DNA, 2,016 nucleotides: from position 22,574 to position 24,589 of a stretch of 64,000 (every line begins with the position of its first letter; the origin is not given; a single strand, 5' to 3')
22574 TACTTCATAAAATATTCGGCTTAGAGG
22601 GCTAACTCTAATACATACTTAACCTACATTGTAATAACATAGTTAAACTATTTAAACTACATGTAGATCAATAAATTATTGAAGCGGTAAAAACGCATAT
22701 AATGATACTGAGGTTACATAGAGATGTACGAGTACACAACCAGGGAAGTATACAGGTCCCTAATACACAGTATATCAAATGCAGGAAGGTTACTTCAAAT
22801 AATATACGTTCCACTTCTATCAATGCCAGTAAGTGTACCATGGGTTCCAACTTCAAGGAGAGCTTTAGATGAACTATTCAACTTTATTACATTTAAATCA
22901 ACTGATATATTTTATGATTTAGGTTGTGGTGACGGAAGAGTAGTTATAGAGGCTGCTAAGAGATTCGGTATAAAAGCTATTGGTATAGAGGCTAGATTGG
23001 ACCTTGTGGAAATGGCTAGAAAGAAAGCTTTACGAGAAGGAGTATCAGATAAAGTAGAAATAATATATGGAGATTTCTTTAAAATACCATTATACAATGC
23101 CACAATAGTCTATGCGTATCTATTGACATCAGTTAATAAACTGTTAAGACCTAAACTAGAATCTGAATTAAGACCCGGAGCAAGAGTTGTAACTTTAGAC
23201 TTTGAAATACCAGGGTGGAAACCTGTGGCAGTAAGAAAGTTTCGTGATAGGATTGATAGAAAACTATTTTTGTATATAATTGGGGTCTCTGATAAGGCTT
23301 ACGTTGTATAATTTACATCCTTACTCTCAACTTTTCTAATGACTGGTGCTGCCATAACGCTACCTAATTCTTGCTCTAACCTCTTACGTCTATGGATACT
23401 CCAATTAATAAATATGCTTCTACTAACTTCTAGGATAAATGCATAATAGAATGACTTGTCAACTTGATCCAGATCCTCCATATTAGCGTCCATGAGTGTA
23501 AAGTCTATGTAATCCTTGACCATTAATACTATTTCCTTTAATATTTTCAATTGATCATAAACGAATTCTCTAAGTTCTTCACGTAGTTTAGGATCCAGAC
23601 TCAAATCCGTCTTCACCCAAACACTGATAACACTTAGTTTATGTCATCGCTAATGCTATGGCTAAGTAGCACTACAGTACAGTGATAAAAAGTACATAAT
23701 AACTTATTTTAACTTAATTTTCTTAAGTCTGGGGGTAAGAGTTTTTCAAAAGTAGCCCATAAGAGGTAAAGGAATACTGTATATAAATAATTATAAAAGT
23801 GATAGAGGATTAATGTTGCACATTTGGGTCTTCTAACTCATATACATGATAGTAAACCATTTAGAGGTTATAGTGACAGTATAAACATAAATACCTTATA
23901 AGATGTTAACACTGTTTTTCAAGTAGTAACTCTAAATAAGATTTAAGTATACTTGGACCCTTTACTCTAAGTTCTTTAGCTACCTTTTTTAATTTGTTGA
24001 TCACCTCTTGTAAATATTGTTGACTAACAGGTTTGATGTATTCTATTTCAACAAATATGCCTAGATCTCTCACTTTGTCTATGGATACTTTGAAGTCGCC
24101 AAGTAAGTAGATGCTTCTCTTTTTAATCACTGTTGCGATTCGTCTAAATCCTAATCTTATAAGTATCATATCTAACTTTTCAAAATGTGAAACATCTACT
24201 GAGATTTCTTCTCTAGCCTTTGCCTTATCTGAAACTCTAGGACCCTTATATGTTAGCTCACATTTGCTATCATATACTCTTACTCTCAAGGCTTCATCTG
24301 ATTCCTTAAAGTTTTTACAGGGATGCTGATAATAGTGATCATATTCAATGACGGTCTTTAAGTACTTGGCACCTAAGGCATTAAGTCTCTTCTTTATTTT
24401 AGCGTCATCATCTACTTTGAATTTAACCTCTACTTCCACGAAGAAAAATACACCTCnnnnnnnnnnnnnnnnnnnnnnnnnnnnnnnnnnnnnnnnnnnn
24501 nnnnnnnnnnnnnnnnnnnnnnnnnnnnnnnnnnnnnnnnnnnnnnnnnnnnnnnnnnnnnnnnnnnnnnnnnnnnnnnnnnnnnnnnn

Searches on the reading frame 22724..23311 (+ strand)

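Call 35: search_protein_families(library=ncbifam, proteins=[window:22724-23311:+], max_evalue=0.00001)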
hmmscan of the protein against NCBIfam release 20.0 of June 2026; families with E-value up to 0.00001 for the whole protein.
window:22724-23311:+ (195 aa): 3 families
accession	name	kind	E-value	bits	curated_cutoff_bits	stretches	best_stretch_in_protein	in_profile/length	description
NF041081.1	prot_lys_mtase_Arch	equivalog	9.8e-41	139.2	200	1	57-187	7-139/142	protein-lysine N-methyltransferase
NF040703.1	cyclopro_CfaB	exception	8.8e-07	28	650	1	48-121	148-221/393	C17 cyclopropane fatty acid synthase CfaB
TIGR00091.1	TIGR00091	equivalog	7.8e-06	25.4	112.65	0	53-121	8-78/194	tRNA (guanosine(46)-N7)-methyltransferase TrmB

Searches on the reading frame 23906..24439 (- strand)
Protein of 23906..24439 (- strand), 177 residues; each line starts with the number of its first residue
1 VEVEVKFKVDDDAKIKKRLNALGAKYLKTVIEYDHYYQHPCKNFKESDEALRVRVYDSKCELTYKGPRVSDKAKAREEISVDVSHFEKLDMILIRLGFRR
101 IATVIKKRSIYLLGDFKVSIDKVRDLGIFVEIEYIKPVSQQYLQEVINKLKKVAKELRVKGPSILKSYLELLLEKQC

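Call 35: search_protein_families(library=ncbifam, proteins=[window:23906-24439:-], max_evalue=0.00001)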
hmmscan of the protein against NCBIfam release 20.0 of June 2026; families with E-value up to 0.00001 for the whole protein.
window:23906-24439:- (177 aa): 1 family
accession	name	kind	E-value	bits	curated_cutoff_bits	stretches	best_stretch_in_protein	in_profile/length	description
TIGR00318.1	cyaB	equivalog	2.1e-42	144.9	57.95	1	1-172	2-172/174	class IV adenylate cyclase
